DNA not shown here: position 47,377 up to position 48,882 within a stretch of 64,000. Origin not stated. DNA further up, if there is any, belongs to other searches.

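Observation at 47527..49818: Unusual metal-homeostasis operon: csoR followed by a glutathionylspermidine-synthase-like ATP-grasp ligase, a Cys/His-rich MauE-like membrane protein and a Met-rich DUF305 protein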

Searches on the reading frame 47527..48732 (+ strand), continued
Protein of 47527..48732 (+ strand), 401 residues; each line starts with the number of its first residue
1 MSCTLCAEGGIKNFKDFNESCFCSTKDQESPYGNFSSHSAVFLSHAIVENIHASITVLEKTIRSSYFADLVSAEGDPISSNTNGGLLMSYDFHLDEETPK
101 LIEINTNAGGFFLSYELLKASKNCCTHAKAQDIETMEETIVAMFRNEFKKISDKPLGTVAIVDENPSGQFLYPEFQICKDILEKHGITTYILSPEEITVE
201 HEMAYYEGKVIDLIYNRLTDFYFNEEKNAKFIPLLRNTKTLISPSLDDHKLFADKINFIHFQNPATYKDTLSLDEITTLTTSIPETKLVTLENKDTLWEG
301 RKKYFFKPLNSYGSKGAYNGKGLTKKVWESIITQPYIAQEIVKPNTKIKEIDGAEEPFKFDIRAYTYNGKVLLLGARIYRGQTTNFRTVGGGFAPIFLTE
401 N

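Call 51: search_protein_families(library=pfam, proteins=[L055:3992-5929:+, L058:6955-7458:+, L050:5245-5715:+, L038:4781-5173:-, L054:4962-5198:+, L054:3486-4931:+, L017:5494-5901:+, L072:4301-5560:+, L072:3018-4319:+, L074:4984-5790:+], max_evalue=0.001)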
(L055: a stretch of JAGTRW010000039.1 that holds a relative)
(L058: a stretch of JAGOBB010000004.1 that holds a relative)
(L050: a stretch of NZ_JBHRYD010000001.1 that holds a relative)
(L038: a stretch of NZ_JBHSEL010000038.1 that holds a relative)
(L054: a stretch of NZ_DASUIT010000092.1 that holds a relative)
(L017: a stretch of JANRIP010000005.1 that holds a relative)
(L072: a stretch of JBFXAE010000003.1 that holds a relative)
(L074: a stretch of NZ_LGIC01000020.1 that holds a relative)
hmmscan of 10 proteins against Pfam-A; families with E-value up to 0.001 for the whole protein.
L055:3992-5929:+ (645 aa): 3 families
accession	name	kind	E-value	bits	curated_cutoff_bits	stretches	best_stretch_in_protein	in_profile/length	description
PF13307.12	Helicase_C_2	-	1.8e-42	145.7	25.3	1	467-628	5-169/170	Helicase C-terminal domain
PF00270.35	DEAD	-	4.3e-10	40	26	1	35-85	7-63/167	DEAD/DEAH box helicase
PF04851.21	ResIII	-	0.00049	20.5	22.5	0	24-82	4-68/164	Type III restriction enzyme, res subunit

L058:6955-7458:+ (167 aa): 3 families
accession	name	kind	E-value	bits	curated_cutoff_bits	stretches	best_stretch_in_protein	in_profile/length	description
PF03205.20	MobB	-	2e-53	180.3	26.6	1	3-134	1-132/133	Molybdopterin guanine dinucleotide synthesis protein B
PF02492.25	cobW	-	5.1e-06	26.6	20.7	1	3-100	2-90/180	CobW/HypB/UreG, nucleotide-binding domain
PF03308.22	MeaB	-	0.00012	21.7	23.1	1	2-35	34-67/273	Methylmalonyl Co-A mutase-associated GTPase MeaB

L050:5245-5715:+ (156 aa): 2 families
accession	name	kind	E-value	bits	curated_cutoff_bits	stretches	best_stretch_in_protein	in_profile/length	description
PF00034.26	Cytochrom_C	-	2.8e-12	48.2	21.3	1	46-141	2-90/90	Cytochrome c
PF13442.11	Cytochrome_CBB3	-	2.5e-11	44.2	27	1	46-137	4-68/68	Cytochrome C oxidase, cbb3-type, subunit III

L038:4781-5173:- (130 aa): 0 families

L054:4962-5198:+ (78 aa): 1 family
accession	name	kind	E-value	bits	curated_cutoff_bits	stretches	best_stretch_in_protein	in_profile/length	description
PF13192.12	Thioredoxin_3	-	1.2e-26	92.9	24.8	1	3-76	2-75/76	Thioredoxin domain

L054:3486-4931:+ (481 aa): 1 family
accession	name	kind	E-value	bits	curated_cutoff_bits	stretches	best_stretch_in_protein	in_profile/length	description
PF03773.19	ArsP_1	-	4.4e-59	200.5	32.3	1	12-442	5-293/294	Predicted permease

L017:5494-5901:+ (135 aa): 1 family
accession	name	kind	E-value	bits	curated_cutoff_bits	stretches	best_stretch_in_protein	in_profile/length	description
PF02566.24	OsmC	-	4.8e-15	56.2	27.5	1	34-126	2-97/100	OsmC-like protein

L072:4301-5560:+ (419 aa): 1 family
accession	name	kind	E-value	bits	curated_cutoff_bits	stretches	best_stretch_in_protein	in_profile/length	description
PF07690.21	MFS_1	-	1.1e-25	90.8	33.4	1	29-369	2-347/347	Major Facilitator Superfamily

L072:3018-4319:+ (433 aa): 8 families
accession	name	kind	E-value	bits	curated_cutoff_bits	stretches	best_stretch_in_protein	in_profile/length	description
PF07992.20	Pyr_redox_2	-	1.2e-15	58.1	26.1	1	9-328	3-253/291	Pyridine nucleotide-disulphide oxidoreductase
PF13738.12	Pyr_redox_3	-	5.7e-15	55.8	30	2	11-116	2-108/305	Pyridine nucleotide-disulphide oxidoreductase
PF00890.30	FAD_binding_2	-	1e-07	32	20.4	0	76-161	130-206/414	FAD binding domain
PF13434.12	Lys_Orn_oxgnase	-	5.1e-07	29.6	21.3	1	134-241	133-227/339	L-lysine 6-monooxygenase/L-ornithine 5-monooxygenase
PF01266.30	DAO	-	7.7e-07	29.4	27.9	1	9-53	2-48/353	FAD dependent oxidoreductase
PF13450.12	NAD_binding_8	-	4.6e-06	27.2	21.9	1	11-70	1-54/68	NAD(P)-binding Rossmann-like domain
PF00743.25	FMO-like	-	0.00033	19.7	22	0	9-220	4-204/532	Flavin-binding monooxygenase-like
PF03486.20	HI0933_like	-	0.00038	20.4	50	0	9-47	3-41/244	HI0933-like protein Rossmann domain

L074:4984-5790:+ (268 aa): 1 family
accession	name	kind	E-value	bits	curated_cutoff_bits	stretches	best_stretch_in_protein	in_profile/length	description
PF03976.20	PPK2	-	1.2e-92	310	22.3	1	19-242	4-227/229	Polyphosphate kinase 2 (PPK2)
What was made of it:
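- PPK2 and other general-stress genes such as OsmC are neighbours in some loci (call 51).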

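Call 52: search_protein_families(library=pfam, proteins=[L042:7299-8561:-, L018:4726-5637:-, L049:7141-7926:+, L035:4287-5042:-, L051:2399-3739:-, L068:2865-3596:+, L038:801-3185:-, L084:7055-7732:-, L098:6788-6979:+, L096:3201-3629:+], max_evalue=0.001)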
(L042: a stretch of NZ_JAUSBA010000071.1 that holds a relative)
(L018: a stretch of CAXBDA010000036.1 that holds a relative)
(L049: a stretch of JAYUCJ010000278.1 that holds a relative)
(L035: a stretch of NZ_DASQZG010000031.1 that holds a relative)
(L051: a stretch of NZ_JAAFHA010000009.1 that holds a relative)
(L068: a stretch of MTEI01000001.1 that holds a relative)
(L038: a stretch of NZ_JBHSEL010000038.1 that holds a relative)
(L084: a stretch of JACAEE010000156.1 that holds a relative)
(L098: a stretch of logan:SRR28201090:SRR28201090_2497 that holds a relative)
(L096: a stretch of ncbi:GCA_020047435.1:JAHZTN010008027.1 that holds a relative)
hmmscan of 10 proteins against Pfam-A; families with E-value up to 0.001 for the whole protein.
L042:7299-8561:- (420 aa): 3 families
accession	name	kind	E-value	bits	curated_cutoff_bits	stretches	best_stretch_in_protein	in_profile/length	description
PF07690.21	MFS_1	-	1.4e-30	106.8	33.4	2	24-286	1-257/347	Major Facilitator Superfamily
PF00083.30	Sugar_tr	-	4.4e-07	29.6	22.3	1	59-206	44-188/452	Sugar (and other) transporter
PF12832.13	MFS_1_like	-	4.1e-06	26.5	25.2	1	62-381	35-364/373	MFS_1 like family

L018:4726-5637:- (303 aa): 1 family
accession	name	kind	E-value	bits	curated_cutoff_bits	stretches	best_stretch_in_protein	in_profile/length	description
PF04116.19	FA_hydroxylase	-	8.3e-21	75.2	31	1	122-256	1-132/132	Fatty acid hydroxylase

L049:7141-7926:+ (261 aa): 1 family
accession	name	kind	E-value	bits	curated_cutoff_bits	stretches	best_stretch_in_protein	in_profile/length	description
PF00230.25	MIP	-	1.8e-18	67.6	25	2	13-87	5-78/222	Major intrinsic protein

L035:4287-5042:- (251 aa): 2 families
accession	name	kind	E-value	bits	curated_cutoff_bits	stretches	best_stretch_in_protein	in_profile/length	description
PF03358.20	FMN_red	-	2.9e-34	118.3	24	1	45-188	1-150/152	NADPH-dependent FMN reductase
PF02525.22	Flavodoxin_2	-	0.00022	21.5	27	1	46-162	2-142/198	Flavodoxin-like fold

L051:2399-3739:- (446 aa): 4 families
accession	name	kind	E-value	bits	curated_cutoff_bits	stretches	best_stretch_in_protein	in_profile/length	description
PF02518.31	HATPase_c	-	2.6e-24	86.2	26.4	1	336-440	4-109/111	Histidine kinase-, DNA gyrase B-, and HSP90-like ATPase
PF00512.31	HisKA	-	5.7e-09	36.3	26.9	1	237-288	2-60/66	His Kinase A (phospho-acceptor) domain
PF00672.30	HAMP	-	5.6e-08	33.4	25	1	181-231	2-52/53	HAMP domain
PF13581.12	HATPase_c_2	-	0.00076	19.9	27.4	0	335-408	29-104/127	Histidine kinase-like ATPase domain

L068:2865-3596:+ (243 aa): 2 families
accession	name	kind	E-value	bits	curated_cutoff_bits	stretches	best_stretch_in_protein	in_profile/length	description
PF00072.30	Response_reg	-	3.8e-32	111.2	30.2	1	7-116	1-111/111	Response regulator receiver domain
PF00486.34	Trans_reg_C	-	7.9e-25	87.2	26.2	1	158-232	3-77/77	Transcriptional regulatory protein, C terminal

L038:801-3185:- (794 aa): 6 families
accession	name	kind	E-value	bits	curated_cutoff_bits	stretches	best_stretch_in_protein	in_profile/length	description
PF00122.25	E1-E2_ATPase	-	1.2e-59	201.4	28.1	1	279-460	2-180/181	E1-E2 ATPase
PF00702.32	Hydrolase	-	1.8e-39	136.6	26.4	1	477-694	1-191/191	haloacid dehalogenase-like hydrolase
PF04945.19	YHS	-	2.4e-15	56.7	30.3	1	33-78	1-45/47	YHS domain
PF19335.5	HMBD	-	2.6e-12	46.9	23.6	1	95-121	2-28/28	Heavy metal binding domain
PF08282.18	Hydrolase_3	-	4.6e-08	33.5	20.9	0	666-723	195-252/255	haloacid dehalogenase-like hydrolase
PF12710.13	HAD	-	1.3e-05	26.1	27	1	615-690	83-188/189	haloacid dehalogenase-like hydrolase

L084:7055-7732:- (225 aa): 2 families
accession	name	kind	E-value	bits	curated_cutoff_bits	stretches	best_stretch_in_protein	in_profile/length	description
PF04542.20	Sigma70_r2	-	4.1e-17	62.2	24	1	57-122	2-69/71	Sigma-70 region 2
PF08281.18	Sigma70_r4_2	-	7.2e-09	35.6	25.7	1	158-209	3-54/54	Sigma-70, region 4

L098:6788-6979:+ (63 aa): 0 families

L096:3201-3629:+ (142 aa): 1 family
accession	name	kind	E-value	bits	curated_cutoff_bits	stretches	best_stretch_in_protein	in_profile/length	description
PF13473.12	Cupredoxin_1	-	0.00011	22.6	27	1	57-135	21-97/104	Cupredoxin-like domain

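Call 54: search_protein_representatives(alignment_id=A1)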
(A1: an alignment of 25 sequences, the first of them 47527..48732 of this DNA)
Query: 25 sequences, 422 profile positions. Proteins with E-value up to 0.001 (for the whole library): 3055; up to 1e-10: 1991; up to 1e-30: 985. The best 150 are listed.
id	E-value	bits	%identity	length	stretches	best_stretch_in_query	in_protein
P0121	2.5e-166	570.2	-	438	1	4-420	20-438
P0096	6.4e-153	526.1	-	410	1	13-420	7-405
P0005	9.3e-153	525.5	-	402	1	1-419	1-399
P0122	5.3e-152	523.0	-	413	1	9-421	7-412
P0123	2.3e-151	520.9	-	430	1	13-420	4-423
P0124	4.3e-150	516.8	-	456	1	9-420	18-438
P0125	5.9e-150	516.3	-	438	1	8-418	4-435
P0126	1.3e-149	515.1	-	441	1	3-418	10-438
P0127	1.4e-149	515.1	-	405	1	17-419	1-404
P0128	1.9e-149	514.6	-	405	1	13-420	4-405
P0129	9.8e-149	512.3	-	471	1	12-420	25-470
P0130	1.7e-147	508.2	-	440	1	11-419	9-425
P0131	3.3e-147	507.3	-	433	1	10-419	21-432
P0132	2.4e-146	504.4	-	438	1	12-418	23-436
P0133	3.4e-146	503.9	-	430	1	6-418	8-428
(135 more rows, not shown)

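Call 57: search_dna_similar(query=window:47527-48732:+, collection=plasmids, mode=protein, max_rows=40)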
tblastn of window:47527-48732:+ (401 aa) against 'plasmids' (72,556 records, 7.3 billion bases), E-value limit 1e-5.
Records with a match: 31; places in all: 31; records where one place covers at least 80% of the query: 30.
Best place of each record, by identity: <60% 31.
By first word of the organism name: Moraxella 6; Halomonas 2; Pseudomonas 2; Croceicoccus 2; Methylophaga 2; Psychrobacter 2; Mesorhizobium 1; Paracoccus 1; Sphingobium 1; Pseudorhizobium 1; and 11 more.
By predicted mobility (MOB-suite, as given by PLSDB): non-mobilizable 18; mobilizable 8; conjugative 5.
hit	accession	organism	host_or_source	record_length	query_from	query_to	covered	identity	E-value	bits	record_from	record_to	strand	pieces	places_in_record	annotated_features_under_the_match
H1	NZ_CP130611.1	Halomonas sp. HAL1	Cell culture,soil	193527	10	401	98%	38.0%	2e-88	299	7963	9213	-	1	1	hypothetical protein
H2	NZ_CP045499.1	Mesorhizobium sp. INR15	pure culture,nutrient broth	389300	17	399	96%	38.5%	9e-86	291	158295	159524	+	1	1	hypothetical protein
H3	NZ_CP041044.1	Paracoccus sp. AK26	pure culture,Hexachlorocyclohexane ...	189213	17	398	95%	37.9%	4e-82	281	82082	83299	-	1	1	hypothetical protein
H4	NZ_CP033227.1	Sphingobium yanoikuyae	Mixed culture,wastewater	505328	37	397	90%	39.9%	1e-80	277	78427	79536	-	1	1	hypothetical protein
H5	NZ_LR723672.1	Pseudorhizobium flavum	Paddy soil under the long-term ...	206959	17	398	95%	37.6%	5e-85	290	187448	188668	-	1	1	hypothetical protein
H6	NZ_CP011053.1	Halomonas sp. KO116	Nile Delta Mediterranean Sea surface ...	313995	15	398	96%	37.2%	4e-81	278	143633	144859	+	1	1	hypothetical protein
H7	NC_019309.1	Pseudomonas sp. K-62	-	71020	29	397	92%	38.0%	2e-79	273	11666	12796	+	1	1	hypothetical protein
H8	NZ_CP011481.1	Hoeflea sp. IMCC20628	-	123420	17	399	96%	36.6%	4e-81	278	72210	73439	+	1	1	hypothetical protein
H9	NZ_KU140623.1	Sinorhizobium sp. M14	microbial mats from Zloty Stok gold mine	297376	17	399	96%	36.5%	6e-81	278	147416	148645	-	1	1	hypothetical protein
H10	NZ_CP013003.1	Caulobacter henricii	pond water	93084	17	399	96%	36.0%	3e-76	264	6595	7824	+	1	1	hypothetical protein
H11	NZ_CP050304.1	Rhizobium lusitanum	Oxytropis pumilio,cell culture,root ...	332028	17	397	95%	36.2%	1e-82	283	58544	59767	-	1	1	hypothetical protein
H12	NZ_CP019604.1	Croceicoccus marinus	-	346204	54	397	86%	39.8%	2e-69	244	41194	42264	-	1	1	hypothetical protein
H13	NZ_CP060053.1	Croceicoccus marinus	prokaryote,marine sediment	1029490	54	397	86%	39.8%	2e-69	244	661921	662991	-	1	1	none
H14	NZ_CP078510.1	Stutzerimonas stutzeri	mixed culture,marine sludge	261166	17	397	95%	35.8%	5e-75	260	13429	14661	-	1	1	hypothetical protein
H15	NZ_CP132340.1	Janthinobacterium sp. J1-1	pure culture,Mixed solution of sediment ...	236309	17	397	95%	35.6%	3e-73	255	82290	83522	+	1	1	hypothetical protein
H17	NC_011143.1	Phenylobacterium zucineum HLK1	-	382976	11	401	98%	34.6%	1e-77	268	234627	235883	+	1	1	hypothetical protein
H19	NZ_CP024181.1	Moraxella osloensis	Homo sapiens,single cell,skin swab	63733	17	397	95%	34.8%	4e-72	252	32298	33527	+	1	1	hypothetical protein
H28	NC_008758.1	Polaromonas naphthalenivorans CJ2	-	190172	10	397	97%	33.7%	1e-70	248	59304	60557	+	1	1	hypothetical protein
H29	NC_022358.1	Sulfuricella denitrificans skB26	-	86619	15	399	96%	33.8%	3e-76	264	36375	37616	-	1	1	hypothetical protein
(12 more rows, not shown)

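Call 58: get_annotated_region(hit=H9, flank=8000)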
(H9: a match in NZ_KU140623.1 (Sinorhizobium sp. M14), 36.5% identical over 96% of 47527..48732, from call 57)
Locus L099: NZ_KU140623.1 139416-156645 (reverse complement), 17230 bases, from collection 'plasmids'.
description: Sinorhizobium sp. M14 plasmid pSinB, complete sequence
organism: Sinorhizobium sp. M14 (NCBI taxid 430451)
taxonomy: Bacteria; Pseudomonadota; Alphaproteobacteria; Hyphomicrobiales; Rhizobiaceae; Sinorhizobium; Sinorhizobium sp. M14
host: -; source: microbial mats from Zloty Stok gold mine; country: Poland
typing (MOB-suite, as given by PLSDB): conjugative; replicon rep_cluster_473; relaxase MOBQ; mating-pair formation MPF_T
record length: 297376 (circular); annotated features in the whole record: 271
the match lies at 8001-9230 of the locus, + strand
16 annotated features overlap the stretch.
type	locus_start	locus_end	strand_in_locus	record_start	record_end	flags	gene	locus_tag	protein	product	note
CDS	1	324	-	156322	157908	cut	-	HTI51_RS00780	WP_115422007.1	thymidine phosphorylase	-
CDS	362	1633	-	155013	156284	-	-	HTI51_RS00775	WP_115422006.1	MFS transporter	GO:0055085 - transmembrane transport [Evidence IEA]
CDS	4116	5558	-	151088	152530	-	-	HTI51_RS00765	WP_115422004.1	multicopper oxidase family protein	-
CDS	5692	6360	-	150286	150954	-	-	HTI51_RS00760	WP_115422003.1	isoprenylcysteine carboxylmethyltransferase family protein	-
CDS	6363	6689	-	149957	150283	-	-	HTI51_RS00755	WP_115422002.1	DUF2933 domain-containing protein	-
CDS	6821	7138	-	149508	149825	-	-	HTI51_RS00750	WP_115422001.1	DUF5676 family membrane protein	-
CDS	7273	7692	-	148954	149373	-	-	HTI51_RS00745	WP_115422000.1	hypothetical protein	-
CDS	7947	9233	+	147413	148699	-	-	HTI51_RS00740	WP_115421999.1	hypothetical protein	-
CDS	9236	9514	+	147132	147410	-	-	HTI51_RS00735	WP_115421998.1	hypothetical protein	-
CDS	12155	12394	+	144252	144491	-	-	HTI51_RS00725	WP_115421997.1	hypothetical protein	-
CDS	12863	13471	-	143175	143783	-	-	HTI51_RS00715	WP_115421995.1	Spy/CpxP family protein refolding chaperone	-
CDS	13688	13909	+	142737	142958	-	-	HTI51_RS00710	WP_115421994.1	heavy-metal-associated domain-containing protein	-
CDS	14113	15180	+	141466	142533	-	nirK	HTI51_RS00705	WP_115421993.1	copper-containing nitrite reductase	GO:0006807 - nitrogen compound metabolic process [Evidence IEA]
CDS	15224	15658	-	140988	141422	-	-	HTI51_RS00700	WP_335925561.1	cytochrome c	-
CDS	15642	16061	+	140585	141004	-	-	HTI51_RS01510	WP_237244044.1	hypothetical protein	-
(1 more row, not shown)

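Call 59: get_annotated_region(hit=H7, flank=8000)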
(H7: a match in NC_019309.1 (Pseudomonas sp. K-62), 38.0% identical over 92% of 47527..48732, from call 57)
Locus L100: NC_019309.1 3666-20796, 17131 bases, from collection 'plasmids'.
description: Pseudomonas sp. K-62 plasmid pMR68, complete sequence
organism: Pseudomonas sp. K-62 (NCBI taxid 76885)
taxonomy: Bacteria; Pseudomonadota; Gammaproteobacteria; Pseudomonadales; Pseudomonadaceae; Pseudomonas; Pseudomonas sp. K-62
host: -; source: -; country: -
typing (MOB-suite, as given by PLSDB): conjugative; relaxase MOBF; mating-pair formation MPF_T
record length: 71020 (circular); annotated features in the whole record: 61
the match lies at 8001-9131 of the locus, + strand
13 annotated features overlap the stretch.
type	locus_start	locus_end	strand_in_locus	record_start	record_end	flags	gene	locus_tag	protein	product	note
CDS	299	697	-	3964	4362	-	-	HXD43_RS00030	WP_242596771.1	helix-turn-helix domain-containing protein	-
CDS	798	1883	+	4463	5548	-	-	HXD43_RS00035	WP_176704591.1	Virginiamycin B lyase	-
CDS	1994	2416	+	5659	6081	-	hisI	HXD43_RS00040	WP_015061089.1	phosphoribosyl-AMP cyclohydrolase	GO:0000105 - histidine biosynthetic process [Evidence IEA]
CDS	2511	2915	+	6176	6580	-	-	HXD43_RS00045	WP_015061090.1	mercuric transporter MerT family protein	-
CDS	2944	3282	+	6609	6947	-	-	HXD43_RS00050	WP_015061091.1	cation transporter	-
CDS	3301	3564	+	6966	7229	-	merF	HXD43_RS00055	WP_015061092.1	mercury resistance system transport protein MerF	-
CDS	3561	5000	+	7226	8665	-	merA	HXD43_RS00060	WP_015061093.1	mercury(II) reductase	GO:0046689 - response to mercury ion [Evidence IEA]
CDS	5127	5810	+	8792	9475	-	-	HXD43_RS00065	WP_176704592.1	alkylmercury lyase family protein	-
CDS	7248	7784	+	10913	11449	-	-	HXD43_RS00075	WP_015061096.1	flavoprotein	-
CDS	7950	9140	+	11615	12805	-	-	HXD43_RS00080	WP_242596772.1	hypothetical protein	-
CDS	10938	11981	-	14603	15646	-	-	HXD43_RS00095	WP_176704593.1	IS110 family transposase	-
CDS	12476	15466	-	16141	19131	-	-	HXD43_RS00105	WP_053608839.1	Tn3 family transposase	-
CDS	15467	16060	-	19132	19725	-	-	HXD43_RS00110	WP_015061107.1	recombinase family protein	GO:0006310 - DNA recombination [Evidence IEA]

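Call 60: get_annotated_region(hit=H19, flank=8000)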
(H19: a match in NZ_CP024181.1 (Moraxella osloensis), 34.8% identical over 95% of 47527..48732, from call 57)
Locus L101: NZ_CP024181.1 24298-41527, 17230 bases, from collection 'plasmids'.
description: Moraxella osloensis strain KSH plasmid p1, complete sequence
organism: Moraxella osloensis (NCBI taxid 34062)
taxonomy: Bacteria; Pseudomonadota; Gammaproteobacteria; Moraxellales; Moraxellaceae; Moraxella; Moraxella osloensis
host: -; source: Homo sapiens,single cell,skin swab; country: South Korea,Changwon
typing (MOB-suite, as given by PLSDB): non-mobilizable; replicon rep_cluster_892
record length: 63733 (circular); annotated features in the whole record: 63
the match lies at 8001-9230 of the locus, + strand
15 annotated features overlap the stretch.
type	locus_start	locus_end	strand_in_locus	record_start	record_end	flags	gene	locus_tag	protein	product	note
CDS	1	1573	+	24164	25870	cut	-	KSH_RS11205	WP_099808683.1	copper resistance system multicopper oxidase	GO:0006825 - copper ion transport [Evidence IEA]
CDS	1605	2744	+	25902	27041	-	-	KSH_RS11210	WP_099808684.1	copper resistance protein B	GO:0006878 - intracellular copper ion homeostasis [Evidence IEA]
CDS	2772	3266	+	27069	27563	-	-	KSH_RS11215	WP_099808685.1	DUF305 domain-containing protein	-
CDS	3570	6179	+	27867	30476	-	-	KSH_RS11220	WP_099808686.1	copper-translocating P-type ATPase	-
CDS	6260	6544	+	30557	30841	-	tatA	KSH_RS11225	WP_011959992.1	Sec-independent protein translocase subunit TatA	GO:0043953 - protein transport by the Tat complex [Evidence IEA]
CDS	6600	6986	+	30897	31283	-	tatB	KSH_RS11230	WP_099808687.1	Sec-independent protein translocase protein TatB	GO:0015628 - protein secretion by the type II secretion system [Evidence IEA]; GO:0015031 - protein transport [Evidence ...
CDS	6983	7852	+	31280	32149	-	tatC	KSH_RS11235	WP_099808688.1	twin-arginine translocase subunit TatC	GO:0015628 - protein secretion by the type II secretion system [Evidence IEA]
CDS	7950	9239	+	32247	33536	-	-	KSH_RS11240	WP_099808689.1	hypothetical protein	-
CDS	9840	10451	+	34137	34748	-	-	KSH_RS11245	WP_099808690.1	recombinase family protein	GO:0006310 - DNA recombination [Evidence IEA]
CDS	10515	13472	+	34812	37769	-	-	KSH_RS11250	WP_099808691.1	Tn3 family transposase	-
CDS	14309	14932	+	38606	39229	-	-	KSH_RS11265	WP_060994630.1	TetR family transcriptional regulator C-terminal domain-containing protein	GO:0045892 - negative regulation of DNA-templated transcription [Evidence IEA]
CDS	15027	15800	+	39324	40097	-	rutD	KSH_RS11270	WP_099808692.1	pyrimidine utilization protein D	GO:0006212 - uracil catabolic process [Evidence IEA]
CDS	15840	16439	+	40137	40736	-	-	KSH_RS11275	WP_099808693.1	malonic semialdehyde reductase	-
CDS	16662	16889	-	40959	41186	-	-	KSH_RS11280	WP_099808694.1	hypothetical protein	-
CDS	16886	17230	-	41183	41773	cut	-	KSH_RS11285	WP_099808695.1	hypothetical protein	-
